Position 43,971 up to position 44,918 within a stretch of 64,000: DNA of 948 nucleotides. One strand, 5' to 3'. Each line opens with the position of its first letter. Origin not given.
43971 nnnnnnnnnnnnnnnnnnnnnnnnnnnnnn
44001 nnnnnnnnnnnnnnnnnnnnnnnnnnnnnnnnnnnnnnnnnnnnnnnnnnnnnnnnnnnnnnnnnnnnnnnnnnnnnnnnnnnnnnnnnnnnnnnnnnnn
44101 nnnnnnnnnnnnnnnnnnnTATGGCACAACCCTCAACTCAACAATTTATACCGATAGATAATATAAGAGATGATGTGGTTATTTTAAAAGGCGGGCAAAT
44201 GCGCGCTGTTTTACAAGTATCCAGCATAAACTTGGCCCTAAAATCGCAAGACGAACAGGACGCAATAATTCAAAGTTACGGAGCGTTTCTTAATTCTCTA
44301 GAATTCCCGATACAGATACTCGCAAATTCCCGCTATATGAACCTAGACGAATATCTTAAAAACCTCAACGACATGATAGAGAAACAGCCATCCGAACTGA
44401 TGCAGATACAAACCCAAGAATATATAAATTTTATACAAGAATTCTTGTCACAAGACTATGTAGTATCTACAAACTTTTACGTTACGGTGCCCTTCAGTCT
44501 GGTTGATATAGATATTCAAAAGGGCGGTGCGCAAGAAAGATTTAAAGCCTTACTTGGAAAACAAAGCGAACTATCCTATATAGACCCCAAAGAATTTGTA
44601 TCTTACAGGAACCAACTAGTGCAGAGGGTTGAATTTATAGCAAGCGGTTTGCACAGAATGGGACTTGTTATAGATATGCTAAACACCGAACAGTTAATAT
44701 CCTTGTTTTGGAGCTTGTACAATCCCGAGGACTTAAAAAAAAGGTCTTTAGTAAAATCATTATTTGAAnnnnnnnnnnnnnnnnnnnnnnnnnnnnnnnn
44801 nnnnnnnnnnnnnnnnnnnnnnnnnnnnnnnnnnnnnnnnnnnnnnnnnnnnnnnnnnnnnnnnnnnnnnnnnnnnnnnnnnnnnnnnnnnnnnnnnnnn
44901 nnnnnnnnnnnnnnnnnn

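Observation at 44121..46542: VirB4 encoded as two translationally coupled ORFs (N-terminal domain + ATPase)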

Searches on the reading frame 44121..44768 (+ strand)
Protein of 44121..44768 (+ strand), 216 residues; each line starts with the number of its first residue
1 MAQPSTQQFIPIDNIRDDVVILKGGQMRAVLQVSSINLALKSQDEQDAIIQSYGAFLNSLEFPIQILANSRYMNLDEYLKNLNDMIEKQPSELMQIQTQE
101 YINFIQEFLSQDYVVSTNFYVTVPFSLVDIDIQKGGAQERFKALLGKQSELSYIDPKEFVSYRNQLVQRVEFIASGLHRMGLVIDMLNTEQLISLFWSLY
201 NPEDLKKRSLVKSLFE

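Call 3: search_protein_families(library=pfam, proteins=[window:44121-44768:+], max_evalue=0.01)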
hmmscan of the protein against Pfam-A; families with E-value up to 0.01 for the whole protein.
window:44121-44768:+ (216 aa): 0 families

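Call 4: search_protein_families(library=ncbifam, proteins=[window:44121-44768:+], max_evalue=0.01)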
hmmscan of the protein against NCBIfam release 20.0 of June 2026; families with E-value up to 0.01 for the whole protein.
window:44121-44768:+ (216 aa): 3 families
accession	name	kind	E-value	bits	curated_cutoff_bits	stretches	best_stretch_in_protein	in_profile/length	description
NF045975.1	VirB4_plasma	equivalog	2.1e-11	42.3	590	1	5-110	103-222/894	Mbov_0397 family ICE element conjugal transfer ATPase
NF041427.1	TrsD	subfamily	4.9e-08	33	200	1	6-84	15-98/201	TrsD/TraD family conjugative transfer protein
NF045971.1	conju_CD1110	equivalog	3.1e-05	22.5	325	1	6-125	1-121/752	VirB4-like conjugal transfer ATPase, CD1110 family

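Call 5: find_homologous_proteins(query=window:44121-44768:+, max_evalue=0.001)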
Query window:44121-44768:+ (216 aa): 733 proteins with E <= 0.001 among 822 candidates; the best 120 are listed.
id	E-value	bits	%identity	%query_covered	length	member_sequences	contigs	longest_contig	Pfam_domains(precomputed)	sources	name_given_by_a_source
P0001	9.1e-128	442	97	100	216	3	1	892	PF26593.2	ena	-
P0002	4.9e-100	351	75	100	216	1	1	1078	PF26593.2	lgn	-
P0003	5.4e-88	312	67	98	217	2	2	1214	PF26593.2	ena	-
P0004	6.1e-88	312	66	98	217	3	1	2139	PF26593.2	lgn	-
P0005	2.3e-87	310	65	98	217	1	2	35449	PF26593.2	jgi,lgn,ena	-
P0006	2.0e-86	307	61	100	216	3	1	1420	PF26593.2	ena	-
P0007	1.9e-85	304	63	98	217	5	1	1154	PF26593.2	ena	-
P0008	6.4e-85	302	64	98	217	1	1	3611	PF26593.2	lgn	-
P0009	1.7e-83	297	61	98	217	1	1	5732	PF26593.2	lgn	-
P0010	4.0e-82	293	61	100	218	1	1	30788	PF26593.2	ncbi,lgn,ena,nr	ncbi:MAG: hypothetical protein R3346_00955 [Candidatus Spechtbacterales bacterium]|nr:hypothetical p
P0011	3.0e-81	290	61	100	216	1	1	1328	PF26593.2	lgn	-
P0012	2.4e-80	287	60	99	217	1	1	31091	PF26593.2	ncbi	ncbi:MAG: hypothetical protein WDZ39_00685 [Candidatus Spechtbacterales bacterium]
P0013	8.1e-80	285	59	100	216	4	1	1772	PF26593.2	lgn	-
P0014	5.1e-79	283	61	100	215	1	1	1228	PF26593.2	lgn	-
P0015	2.1e-78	281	60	97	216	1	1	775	PF26593.2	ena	-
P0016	4.1e-78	280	60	100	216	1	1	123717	PF26593.2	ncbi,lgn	ncbi:MAG: hypothetical protein WD712_01185 [Candidatus Spechtbacterales bacterium]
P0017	6.8e-78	279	59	100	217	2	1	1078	PF26593.2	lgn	-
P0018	1.9e-77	277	57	99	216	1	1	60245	PF26593.2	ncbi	ncbi:MAG: hypothetical protein WDZ40_04385 [Candidatus Spechtbacterales bacterium]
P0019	2.0e-77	277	60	100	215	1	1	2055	PF26593.2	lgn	-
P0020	5.3e-76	273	60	100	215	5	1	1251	PF26593.2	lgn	-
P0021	7.8e-76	272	58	98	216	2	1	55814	PF26593.2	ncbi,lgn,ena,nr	ncbi:MAG: hypothetical protein R3251_02915 [Candidatus Spechtbacterales bacterium]|nr:hypothetical p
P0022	1.5e-75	271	58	100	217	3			PF26593.2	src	-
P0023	6.7e-73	263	54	100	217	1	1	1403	PF26593.2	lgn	-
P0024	1.5e-72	262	55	100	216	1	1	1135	PF26593.2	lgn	-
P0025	1.4e-71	258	52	99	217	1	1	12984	PF26593.2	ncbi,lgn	-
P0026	3.1e-65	238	52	98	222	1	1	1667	PF26593.2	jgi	-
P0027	8.8e-65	236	52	98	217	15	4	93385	PF26593.2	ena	-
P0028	9.9e-65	236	53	100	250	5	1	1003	PF26593.2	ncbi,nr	ncbi:MAG TPA: hypothetical protein VI522_03580 [Gammaproteobacteria bacterium]|nr:hypothetical prote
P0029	2.0e-64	235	52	98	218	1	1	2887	PF26593.2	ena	-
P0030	3.1e-64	234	51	100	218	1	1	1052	PF26593.2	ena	-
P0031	4.3e-64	234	52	100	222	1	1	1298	PF26593.2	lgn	-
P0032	5.3e-64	234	51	100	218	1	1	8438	PF26593.2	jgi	-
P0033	3.5e-63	231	52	100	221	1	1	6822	PF26593.2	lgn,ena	-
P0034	6.5e-63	230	51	98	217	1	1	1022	PF26593.2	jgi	jgi:hypothetical protein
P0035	2.0e-62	229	51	98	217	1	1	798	PF26593.2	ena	-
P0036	3.4e-62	228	51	98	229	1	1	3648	PF26593.2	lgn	-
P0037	4.2e-62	227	50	98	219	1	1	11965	PF26593.2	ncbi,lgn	ncbi:MAG: hypothetical protein WAP23_01250 [Candidatus Spechtbacterales bacterium]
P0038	4.2e-62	227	48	99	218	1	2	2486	PF26593.2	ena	-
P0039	6.1e-62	227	50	98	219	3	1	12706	PF26593.2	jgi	jgi:hypothetical protein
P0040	9.5e-62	226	51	100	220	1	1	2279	PF26593.2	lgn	-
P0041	9.6e-62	226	50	98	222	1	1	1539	PF26593.2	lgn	-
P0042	3.6e-61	224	49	100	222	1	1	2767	PF26593.2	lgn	-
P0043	8.1e-61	223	50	100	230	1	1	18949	PF26593.2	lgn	-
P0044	1.5e-60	222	49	100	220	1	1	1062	PF26593.2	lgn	-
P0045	2.3e-60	222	51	100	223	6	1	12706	PF26593.2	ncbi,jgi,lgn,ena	-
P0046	4.4e-60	221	49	100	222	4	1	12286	PF26593.2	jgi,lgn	-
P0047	7.0e-60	220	50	98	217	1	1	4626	PF26593.2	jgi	-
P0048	9.1e-60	220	50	100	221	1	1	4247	PF26593.2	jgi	-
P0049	1.4e-59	219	50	98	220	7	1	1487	PF26593.2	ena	-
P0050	1.8e-59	219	51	98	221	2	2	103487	PF26593.2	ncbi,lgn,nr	ncbi:MAG: hypothetical protein HYV65_01775 [Candidatus Spechtbacteria bacterium]|nr:hypothetical pro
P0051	3.2e-59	218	48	98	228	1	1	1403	PF26593.2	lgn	-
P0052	3.4e-59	218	46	100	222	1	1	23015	PF26593.2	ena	-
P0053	4.4e-59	218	47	100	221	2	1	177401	PF26593.2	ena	-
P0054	5.1e-59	217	49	100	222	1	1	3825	PF26593.2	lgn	-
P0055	6.9e-59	217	50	98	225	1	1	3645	PF26593.2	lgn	-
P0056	7.0e-59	217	46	100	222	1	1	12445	PF26593.2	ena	-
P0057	8.3e-59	217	48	98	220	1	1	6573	PF26593.2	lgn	-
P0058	1.6e-58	216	48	98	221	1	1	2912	PF26593.2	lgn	-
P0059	2.4e-58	215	48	97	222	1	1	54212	PF26593.2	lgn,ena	-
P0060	1.6e-57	212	50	98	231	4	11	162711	PF26593.2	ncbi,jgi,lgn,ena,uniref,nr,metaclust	ncbi:MAG: hypothetical protein A3B96_00720 [Candidatus Spechtbacteria bacterium RIFCSPHIGHO2_02_FULL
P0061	2.8e-57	212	45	100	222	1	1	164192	PF26593.2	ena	-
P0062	3.3e-57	211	45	98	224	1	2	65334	PF26593.2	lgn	-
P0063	6.5e-57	211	47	98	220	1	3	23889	PF26593.2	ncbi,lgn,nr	ncbi:MAG: hypothetical protein HYS15_00065 [Candidatus Spechtbacteria bacterium]|nr:hypothetical pro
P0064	3.4e-56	208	50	95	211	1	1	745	PF26593.2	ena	-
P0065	1.2e-55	206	51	90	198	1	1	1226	PF26593.2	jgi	-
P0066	5.0e-54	201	46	100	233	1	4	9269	PF26593.2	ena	-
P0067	6.1e-54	201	49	90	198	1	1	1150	PF26593.2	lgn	-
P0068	7.7e-54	200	51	88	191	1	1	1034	PF26593.2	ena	-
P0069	2.8e-53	199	48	88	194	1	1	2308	PF26593.2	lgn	-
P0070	1.2e-50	190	46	88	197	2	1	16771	PF26593.2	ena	-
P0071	6.0e-50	188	41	100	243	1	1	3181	PF26593.2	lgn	-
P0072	7.8e-50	187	47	94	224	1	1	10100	PF26593.2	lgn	-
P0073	1.5e-48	183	44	98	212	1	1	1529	PF26593.2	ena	-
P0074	7.8e-48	181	47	92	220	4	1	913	PF26593.2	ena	-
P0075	4.2e-47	179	45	94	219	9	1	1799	PF26593.2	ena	-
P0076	7.9e-47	178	47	94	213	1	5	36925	PF26593.2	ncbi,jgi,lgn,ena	-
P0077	1.6e-46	177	45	96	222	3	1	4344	PF26593.2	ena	-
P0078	1.8e-46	176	46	95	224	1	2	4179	PF26593.2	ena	-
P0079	2.0e-46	176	47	94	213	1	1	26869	PF26593.2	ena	-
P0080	2.1e-46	176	45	91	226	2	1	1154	PF26593.2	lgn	-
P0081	2.1e-46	176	46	96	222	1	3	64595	PF26593.2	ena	-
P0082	2.5e-46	176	44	97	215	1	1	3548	PF26593.2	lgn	-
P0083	5.2e-46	175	46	94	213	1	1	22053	PF26593.2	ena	-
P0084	6.5e-46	175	45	92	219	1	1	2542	PF26593.2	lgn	-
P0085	7.3e-46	174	45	93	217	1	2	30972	PF26593.2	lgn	-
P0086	9.2e-46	174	47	94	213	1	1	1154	PF26593.2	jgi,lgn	-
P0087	9.6e-46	174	46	94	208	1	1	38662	PF26593.2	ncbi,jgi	-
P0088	1.0e-45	174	47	95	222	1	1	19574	PF26593.2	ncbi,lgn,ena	-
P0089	1.3e-45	174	46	94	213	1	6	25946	PF26593.2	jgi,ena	-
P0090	2.0e-45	173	46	95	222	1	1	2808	PF26593.2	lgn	-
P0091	3.3e-45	172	44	95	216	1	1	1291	PF26593.2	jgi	jgi:hypothetical protein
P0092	9.2e-45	171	47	94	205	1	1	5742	PF26593.2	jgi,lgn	jgi:type IV secretory pathway VirB4 component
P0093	9.2e-45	171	40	94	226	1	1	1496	PF26593.2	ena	-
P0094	1.7e-44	170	45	94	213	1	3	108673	PF26593.2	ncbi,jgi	-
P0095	2.2e-44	170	44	95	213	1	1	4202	PF26593.2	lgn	-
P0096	2.9e-44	169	45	95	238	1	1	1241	PF26593.2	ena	-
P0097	3.0e-44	169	47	94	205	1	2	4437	PF26593.2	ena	-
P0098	5.1e-44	168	42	97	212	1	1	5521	PF26593.2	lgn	-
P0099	6.7e-44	168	42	97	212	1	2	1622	PF26593.2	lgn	-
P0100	7.0e-44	168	43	97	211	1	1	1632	PF26593.2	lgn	-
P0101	9.1e-44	168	43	95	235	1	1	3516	PF26593.2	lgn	-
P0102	1.1e-43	167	42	94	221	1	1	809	PF26593.2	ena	-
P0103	1.3e-43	167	42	97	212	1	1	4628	PF26593.2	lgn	-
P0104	1.7e-43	167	43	94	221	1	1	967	PF26593.2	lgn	-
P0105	1.8e-43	167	45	94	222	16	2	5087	PF26593.2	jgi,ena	-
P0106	1.8e-43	167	46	94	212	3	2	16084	PF26593.2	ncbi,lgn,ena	-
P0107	1.8e-43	167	44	94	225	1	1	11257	PF26593.2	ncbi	-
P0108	2.2e-43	166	44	94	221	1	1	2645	PF26593.2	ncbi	-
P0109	2.7e-43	166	43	96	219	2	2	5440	PF26593.2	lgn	-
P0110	2.7e-43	166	45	94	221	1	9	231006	PF26593.2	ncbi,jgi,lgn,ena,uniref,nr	ncbi:hypothetical protein A2419_03145 [Candidatus Adlerbacteria bacterium RIFOXYC1_FULL_48_26]|unire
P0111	3.0e-43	166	45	96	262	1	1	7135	PF26593.2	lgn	-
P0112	3.0e-43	166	45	92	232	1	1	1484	PF26593.2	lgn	-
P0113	3.1e-43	166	44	95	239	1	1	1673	PF26593.2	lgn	-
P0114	3.1e-43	166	43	94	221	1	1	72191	PF26593.2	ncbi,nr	ncbi:hypothetical protein K2Q00_01550 [Patescibacteria group bacterium]|nr:hypothetical protein [Pat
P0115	3.3e-43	166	45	94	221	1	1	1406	PF26593.2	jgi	jgi:type IV secretory pathway VirB4 component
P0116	3.5e-43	166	41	96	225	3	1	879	PF26593.2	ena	-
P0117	3.5e-43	166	44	94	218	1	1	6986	PF26593.2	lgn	-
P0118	3.8e-43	166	43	94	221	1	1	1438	PF26593.2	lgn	-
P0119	3.9e-43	166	43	94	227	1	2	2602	PF26593.2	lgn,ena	-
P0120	4.4e-43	165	43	97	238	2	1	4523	PF26593.2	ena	-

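Call 9: find_encoding_contigs(protein=P0016, flank=6000, max_places=2)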
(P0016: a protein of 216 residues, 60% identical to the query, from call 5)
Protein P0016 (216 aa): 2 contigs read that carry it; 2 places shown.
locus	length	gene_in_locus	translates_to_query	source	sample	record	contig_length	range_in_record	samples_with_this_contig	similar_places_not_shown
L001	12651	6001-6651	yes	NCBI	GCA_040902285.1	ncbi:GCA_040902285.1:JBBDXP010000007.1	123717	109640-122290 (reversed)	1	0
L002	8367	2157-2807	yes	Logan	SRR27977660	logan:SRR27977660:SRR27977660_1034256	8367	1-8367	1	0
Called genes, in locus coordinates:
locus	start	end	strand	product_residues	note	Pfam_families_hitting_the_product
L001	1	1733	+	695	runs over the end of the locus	PF00580:UvrD-helicase, PF13245:AAA_19, PF13604:AAA_30 (faint), PF01443:Viral_helicase1 (faint), PF13361:UvrD_C, PF13538:UvrD_C_2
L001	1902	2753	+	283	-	PF00398:RrnaAD, PF13649:Methyltransf_25 (weak)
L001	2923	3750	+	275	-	-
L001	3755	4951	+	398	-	-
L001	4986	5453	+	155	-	-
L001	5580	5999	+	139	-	PF12666:PrgI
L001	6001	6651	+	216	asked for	PF26593:TraC-like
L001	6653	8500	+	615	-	PF01935:DUF87, PF12846:AAA_10, PF19044:P-loop_TraG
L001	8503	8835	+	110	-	-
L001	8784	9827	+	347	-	-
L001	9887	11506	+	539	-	-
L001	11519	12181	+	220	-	-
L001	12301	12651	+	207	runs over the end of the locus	PF18895:T4SS_pilin (weak)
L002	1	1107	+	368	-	?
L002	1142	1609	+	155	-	-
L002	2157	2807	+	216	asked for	PF26593:TraC-like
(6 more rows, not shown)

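Call 11: search_solved_structures(query=window:44121-44768:+, max_evalue=10, show_alignments=2)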
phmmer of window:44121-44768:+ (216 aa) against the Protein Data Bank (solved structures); distinct sequences matched with E-value up to 10: 2.
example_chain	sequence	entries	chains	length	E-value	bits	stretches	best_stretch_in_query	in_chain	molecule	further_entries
8y6v_E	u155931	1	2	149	0.019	18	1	120-187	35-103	gp85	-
2wb7_A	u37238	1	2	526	1.6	11.8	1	61-111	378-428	PT26-6P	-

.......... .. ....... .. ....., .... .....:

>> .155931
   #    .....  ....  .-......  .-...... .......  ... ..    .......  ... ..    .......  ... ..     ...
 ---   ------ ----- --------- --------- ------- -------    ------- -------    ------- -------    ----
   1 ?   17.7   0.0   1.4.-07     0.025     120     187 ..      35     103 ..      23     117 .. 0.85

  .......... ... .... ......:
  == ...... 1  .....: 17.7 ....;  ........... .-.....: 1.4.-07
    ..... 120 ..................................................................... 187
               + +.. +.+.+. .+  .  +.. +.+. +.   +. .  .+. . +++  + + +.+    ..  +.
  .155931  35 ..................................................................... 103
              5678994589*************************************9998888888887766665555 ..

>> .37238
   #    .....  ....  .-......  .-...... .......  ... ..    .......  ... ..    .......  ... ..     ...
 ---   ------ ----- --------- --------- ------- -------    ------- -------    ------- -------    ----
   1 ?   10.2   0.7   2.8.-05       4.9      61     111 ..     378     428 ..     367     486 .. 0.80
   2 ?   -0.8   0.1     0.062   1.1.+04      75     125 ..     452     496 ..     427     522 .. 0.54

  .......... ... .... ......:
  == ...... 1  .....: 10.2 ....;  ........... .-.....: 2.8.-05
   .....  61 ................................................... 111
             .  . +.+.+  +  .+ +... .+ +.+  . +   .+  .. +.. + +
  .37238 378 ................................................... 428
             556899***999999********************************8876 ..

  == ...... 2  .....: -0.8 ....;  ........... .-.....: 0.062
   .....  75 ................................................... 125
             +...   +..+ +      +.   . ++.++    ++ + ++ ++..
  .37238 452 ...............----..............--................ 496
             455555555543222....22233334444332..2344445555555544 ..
